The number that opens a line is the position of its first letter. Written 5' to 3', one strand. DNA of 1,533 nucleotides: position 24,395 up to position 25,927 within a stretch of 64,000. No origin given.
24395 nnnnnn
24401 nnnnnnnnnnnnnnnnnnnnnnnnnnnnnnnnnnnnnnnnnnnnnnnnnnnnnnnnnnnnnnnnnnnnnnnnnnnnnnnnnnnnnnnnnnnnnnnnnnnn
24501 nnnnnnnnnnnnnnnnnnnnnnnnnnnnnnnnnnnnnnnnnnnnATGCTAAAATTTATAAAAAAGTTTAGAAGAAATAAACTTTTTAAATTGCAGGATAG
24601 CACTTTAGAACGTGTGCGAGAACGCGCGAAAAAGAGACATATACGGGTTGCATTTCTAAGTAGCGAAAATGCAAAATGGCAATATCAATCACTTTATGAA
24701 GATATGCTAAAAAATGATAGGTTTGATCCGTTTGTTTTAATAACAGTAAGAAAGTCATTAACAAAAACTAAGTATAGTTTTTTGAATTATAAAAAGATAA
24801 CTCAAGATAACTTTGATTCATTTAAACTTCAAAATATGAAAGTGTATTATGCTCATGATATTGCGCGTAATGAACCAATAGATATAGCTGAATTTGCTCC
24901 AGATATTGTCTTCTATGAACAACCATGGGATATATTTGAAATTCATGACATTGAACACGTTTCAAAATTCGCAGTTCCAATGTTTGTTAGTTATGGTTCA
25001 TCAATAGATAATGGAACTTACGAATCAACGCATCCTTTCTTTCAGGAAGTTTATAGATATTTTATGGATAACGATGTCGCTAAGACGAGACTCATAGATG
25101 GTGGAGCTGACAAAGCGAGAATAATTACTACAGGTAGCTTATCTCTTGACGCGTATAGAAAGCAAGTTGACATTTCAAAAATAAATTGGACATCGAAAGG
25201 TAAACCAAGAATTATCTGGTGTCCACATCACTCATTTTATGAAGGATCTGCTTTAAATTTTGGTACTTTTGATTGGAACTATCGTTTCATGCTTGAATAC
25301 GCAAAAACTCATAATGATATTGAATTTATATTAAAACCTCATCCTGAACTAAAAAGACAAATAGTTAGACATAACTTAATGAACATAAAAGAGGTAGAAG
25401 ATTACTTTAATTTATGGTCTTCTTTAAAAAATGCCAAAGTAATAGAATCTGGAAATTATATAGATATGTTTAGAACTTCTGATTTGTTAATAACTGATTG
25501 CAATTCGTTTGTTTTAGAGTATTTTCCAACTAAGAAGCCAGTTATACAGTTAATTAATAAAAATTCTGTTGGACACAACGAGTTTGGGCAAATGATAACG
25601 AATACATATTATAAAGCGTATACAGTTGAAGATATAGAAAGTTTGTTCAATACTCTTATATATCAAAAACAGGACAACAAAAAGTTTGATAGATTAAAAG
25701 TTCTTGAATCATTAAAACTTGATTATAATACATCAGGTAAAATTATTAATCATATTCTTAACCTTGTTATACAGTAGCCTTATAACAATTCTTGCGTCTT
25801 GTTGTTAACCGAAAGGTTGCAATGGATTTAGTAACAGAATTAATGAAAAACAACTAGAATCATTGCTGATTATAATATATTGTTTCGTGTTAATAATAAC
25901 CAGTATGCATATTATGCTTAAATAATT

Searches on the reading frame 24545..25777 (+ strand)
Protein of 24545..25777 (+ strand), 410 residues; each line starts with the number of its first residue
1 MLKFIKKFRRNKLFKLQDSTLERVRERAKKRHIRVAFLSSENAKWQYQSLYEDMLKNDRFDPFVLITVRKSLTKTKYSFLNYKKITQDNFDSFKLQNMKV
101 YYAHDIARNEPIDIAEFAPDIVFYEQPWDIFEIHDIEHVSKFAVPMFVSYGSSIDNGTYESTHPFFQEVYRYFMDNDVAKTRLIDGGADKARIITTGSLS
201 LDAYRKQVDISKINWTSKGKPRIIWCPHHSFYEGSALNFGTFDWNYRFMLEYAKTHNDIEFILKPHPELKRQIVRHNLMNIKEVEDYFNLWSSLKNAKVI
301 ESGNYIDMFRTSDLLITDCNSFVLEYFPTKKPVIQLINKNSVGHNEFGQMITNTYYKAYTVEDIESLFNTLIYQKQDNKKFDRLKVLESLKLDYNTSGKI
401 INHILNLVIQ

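Call 43: find_encoding_contigs(protein=window:24545-25777:+, flank=10000, max_places=1)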
Protein window:24545-25777:+ (410 aa): 6 contigs read that carry it; 1 place shown.
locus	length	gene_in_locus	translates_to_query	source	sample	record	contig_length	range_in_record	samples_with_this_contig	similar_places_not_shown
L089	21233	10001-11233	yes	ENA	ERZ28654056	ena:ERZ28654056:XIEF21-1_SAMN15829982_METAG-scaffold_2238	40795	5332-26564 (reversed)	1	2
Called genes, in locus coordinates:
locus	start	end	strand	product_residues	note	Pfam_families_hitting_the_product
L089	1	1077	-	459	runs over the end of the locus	PF04052:TolB_N, PF00930:DPPIV_N (faint), PF26549:Tricorn_N, PF07676:PD40, PF26550:Tricorn_2nd, PF26549:Tricorn_N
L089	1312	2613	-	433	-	PF16980:CitMHS_2, PF03600:CitMHS (weak)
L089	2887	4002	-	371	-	PF05222:AlaDh_PNT_N, PF01488:Shikimate_DH (faint), PF01262:AlaDh_PNT_C, PF02826:2-Hacid_dh_C, PF00070:Pyr_redox (faint)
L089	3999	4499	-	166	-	-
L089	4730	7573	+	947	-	-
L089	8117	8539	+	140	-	PF01029:NusB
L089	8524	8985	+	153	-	PF04364:DNA_pol3_chi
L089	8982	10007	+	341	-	PF00814:TsaD, PF22521:HypF_C_2 (weak)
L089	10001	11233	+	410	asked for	PF02350:Epimerase_2 (weak), PF04464:Glyphos_transf (weak)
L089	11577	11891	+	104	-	PF00829:Ribosomal_L21p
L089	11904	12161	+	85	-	PF01016:Ribosomal_L27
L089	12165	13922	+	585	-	PF08439:Peptidase_M3_N, PF01432:Peptidase_M3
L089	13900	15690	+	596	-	-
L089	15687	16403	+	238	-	PF04357:TamB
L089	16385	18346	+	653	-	PF17764:PriA_3primeBD, PF04851:ResIII (weak), PF00270:DEAD, PF18319:Zn_ribbon_PriA, PF00271:Helicase_C (weak), PF18074:PriA_C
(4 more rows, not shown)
